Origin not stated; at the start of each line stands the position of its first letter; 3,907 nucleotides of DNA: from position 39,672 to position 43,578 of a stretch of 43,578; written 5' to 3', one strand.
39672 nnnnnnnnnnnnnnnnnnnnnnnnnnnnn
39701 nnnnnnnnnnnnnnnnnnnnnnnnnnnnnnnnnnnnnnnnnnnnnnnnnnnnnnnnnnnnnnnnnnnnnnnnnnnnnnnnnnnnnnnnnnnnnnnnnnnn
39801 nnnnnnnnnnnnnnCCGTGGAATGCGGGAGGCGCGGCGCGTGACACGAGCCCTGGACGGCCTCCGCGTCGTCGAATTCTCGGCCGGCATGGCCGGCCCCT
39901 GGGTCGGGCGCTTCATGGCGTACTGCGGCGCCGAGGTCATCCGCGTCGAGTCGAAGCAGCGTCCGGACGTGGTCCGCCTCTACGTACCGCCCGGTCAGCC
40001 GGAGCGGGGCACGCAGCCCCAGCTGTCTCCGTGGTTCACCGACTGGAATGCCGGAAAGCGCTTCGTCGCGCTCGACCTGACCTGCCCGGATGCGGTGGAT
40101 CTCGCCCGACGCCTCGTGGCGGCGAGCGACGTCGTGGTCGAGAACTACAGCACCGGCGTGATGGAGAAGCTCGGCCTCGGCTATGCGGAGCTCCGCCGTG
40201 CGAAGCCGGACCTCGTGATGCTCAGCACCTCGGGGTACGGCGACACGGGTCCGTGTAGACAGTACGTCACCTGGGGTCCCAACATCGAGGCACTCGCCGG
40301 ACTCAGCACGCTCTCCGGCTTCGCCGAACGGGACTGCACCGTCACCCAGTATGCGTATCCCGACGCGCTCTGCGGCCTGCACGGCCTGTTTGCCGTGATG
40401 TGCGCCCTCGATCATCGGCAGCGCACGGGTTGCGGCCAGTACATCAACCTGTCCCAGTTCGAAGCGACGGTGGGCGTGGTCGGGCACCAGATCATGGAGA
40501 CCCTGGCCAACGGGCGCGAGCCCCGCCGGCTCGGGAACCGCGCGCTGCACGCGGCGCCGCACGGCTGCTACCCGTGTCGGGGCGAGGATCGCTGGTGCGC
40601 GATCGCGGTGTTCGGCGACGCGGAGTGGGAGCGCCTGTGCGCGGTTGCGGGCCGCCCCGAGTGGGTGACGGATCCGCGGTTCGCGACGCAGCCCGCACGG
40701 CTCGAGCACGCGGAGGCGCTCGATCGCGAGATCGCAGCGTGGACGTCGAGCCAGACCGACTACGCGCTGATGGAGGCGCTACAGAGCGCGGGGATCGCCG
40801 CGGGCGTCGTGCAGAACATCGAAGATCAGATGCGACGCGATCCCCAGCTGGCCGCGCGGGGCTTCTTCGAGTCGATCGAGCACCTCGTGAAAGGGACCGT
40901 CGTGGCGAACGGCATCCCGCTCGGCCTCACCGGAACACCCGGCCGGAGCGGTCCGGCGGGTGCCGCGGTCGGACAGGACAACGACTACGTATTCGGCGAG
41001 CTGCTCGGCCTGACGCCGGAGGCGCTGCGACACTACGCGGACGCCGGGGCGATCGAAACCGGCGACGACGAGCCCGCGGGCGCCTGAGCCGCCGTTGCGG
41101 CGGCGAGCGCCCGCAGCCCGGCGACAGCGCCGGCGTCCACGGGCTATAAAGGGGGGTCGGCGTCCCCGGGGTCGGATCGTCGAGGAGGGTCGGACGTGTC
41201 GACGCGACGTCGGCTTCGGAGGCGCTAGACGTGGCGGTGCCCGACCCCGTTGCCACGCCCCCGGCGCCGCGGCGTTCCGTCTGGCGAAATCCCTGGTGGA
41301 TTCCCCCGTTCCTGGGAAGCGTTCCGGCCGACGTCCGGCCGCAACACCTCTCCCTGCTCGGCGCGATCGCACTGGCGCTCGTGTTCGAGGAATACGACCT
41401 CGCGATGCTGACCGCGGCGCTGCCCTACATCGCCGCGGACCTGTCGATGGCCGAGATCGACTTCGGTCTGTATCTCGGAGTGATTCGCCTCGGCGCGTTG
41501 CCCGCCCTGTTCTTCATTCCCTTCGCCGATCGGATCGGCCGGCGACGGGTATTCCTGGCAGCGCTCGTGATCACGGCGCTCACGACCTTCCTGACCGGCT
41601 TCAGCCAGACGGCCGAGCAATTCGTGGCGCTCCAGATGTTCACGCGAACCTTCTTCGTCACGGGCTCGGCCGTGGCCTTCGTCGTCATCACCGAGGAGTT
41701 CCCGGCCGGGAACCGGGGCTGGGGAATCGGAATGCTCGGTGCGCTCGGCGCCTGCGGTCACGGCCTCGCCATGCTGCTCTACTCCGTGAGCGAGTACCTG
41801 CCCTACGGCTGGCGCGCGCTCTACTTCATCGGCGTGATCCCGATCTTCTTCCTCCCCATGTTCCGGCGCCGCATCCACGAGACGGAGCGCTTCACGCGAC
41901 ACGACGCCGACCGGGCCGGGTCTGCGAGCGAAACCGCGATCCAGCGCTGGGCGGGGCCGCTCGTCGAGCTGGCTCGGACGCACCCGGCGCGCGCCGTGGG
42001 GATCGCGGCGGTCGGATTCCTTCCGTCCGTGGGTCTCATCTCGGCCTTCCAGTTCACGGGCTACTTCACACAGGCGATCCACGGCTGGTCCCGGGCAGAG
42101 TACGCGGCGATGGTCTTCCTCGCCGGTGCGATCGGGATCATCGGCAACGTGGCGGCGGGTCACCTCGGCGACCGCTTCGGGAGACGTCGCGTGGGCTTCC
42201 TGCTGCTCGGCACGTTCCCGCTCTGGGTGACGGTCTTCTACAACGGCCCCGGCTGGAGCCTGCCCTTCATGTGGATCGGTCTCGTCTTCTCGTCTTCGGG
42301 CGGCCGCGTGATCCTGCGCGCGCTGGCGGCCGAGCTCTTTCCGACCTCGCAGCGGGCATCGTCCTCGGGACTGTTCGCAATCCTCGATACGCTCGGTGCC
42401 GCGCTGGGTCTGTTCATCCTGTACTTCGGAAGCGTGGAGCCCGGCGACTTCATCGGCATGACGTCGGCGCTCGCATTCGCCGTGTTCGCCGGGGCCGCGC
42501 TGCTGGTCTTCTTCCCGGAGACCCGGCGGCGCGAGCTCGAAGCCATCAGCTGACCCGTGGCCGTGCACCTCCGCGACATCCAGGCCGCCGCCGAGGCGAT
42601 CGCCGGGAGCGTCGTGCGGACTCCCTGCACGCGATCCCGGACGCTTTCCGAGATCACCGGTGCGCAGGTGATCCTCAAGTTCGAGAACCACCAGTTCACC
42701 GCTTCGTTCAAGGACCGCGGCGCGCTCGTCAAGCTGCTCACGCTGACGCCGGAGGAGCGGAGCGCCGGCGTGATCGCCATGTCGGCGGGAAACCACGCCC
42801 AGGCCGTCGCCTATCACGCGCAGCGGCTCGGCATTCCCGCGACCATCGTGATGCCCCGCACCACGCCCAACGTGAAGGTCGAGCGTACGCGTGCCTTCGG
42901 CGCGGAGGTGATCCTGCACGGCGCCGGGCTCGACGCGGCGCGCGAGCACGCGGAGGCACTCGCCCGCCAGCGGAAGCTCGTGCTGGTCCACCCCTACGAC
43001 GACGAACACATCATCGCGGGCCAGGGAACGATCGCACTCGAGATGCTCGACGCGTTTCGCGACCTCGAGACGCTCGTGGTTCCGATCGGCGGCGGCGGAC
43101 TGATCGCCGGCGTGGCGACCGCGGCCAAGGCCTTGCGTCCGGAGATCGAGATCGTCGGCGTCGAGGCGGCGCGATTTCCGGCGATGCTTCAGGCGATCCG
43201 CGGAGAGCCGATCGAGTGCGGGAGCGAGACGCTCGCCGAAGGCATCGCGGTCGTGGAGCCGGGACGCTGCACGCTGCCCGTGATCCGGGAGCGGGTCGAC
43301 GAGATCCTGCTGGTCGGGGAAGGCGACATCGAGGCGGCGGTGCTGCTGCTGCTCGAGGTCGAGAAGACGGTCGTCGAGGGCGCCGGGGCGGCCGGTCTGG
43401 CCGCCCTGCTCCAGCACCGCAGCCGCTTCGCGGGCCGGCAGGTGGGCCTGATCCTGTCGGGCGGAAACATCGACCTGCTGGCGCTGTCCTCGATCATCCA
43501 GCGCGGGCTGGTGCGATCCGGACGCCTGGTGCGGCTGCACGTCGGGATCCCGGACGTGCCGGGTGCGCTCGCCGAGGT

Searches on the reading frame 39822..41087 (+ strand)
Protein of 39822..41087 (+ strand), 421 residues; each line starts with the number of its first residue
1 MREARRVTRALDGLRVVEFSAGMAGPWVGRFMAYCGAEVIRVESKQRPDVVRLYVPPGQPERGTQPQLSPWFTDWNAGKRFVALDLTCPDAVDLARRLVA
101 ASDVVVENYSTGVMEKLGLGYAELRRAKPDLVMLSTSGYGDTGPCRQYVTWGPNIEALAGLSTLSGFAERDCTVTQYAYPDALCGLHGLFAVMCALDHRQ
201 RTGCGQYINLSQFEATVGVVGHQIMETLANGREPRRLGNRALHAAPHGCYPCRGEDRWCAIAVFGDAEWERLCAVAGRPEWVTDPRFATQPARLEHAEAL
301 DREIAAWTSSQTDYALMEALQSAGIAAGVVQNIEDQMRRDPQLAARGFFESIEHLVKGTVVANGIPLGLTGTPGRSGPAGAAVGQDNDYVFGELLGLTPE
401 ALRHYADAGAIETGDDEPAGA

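Call 9: search_protein_families(library=pfam, proteins=[window:39822-41087:+], max_evalue=0.0001)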
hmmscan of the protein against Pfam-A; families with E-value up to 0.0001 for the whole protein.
window:39822-41087:+ (421 aa): 1 family
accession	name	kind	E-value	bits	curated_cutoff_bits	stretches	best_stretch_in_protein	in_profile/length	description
PF02515.22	CoA_transf_3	-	3.2e-103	346.1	23.3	1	11-387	1-366/366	CoA-transferase family III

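Call 46: search_protein_families(library=ncbifam, proteins=[window:39822-41087:+], max_evalue=1e-10)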
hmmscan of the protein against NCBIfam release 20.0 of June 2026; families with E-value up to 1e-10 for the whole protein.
window:39822-41087:+ (421 aa): 7 families
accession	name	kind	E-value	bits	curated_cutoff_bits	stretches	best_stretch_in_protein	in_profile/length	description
NF052585.1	SucGlutTfsCaiB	equivalog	2.5e-65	220.6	750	1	8-394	5-388/394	succinate--glutarate CoA-transferase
NF003809.0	PRK05398.1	subfamily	3.3e-52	177.5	442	2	8-217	2-205/416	formyl-CoA transferase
NF041294.1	Scnl_mescCoAtase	equivalog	2.1e-50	172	700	1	10-377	3-366/381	succinyl-CoA:mesaconate CoA-transferase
TIGR03253.1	oxalate_frc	equivalog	3.2e-50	171.1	504.2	2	9-217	2-204/416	formyl-CoA transferase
NF008511.0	PRK11430.1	equivalog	8.3e-43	146.9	522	1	10-373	9-357/381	CoA:oxalate CoA-transferase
NF002914.1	PRK03525.1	equivalog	6.7e-22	77.9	413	1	10-412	9-398/400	L-carnitine CoA-transferase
TIGR04253.1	mesacon_CoA_iso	equivalog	2.1e-19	69.8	725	1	11-408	3-397/403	2-methylfumaryl-CoA isomerase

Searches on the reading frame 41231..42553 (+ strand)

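Call 9: search_protein_families(library=pfam, proteins=[window:41231-42553:+], max_evalue=0.0001)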
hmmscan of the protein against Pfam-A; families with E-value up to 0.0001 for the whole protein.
window:41231-42553:+ (440 aa): 2 families
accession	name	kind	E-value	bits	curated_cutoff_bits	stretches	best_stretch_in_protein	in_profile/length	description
PF07690.21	MFS_1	-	4.3e-35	121.7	33.4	2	47-393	2-346/347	Major Facilitator Superfamily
PF00083.30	Sugar_tr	-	2.2e-10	40.5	22.3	1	77-237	47-212/452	Sugar (and other) transporter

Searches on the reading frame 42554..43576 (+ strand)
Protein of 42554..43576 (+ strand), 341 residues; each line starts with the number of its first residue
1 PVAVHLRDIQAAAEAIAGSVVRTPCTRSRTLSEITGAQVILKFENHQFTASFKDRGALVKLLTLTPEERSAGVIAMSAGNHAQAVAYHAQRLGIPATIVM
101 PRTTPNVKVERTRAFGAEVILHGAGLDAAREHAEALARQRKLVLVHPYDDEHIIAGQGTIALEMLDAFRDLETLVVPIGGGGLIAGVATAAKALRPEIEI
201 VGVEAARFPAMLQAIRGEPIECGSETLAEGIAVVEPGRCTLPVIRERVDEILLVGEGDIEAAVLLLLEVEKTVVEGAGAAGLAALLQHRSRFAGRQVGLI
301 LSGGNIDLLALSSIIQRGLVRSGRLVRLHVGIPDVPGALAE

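Call 9: search_protein_families(library=pfam, proteins=[window:42554-43576:+], max_evalue=0.0001)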
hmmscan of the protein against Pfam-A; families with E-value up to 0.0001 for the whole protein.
window:42554-43576:+ (341 aa): 1 family
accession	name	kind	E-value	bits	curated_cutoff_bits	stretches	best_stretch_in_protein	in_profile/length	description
PF00291.31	PALP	-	2.8e-80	270.3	35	1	19-303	4-295/295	Pyridoxal-phosphate dependent enzyme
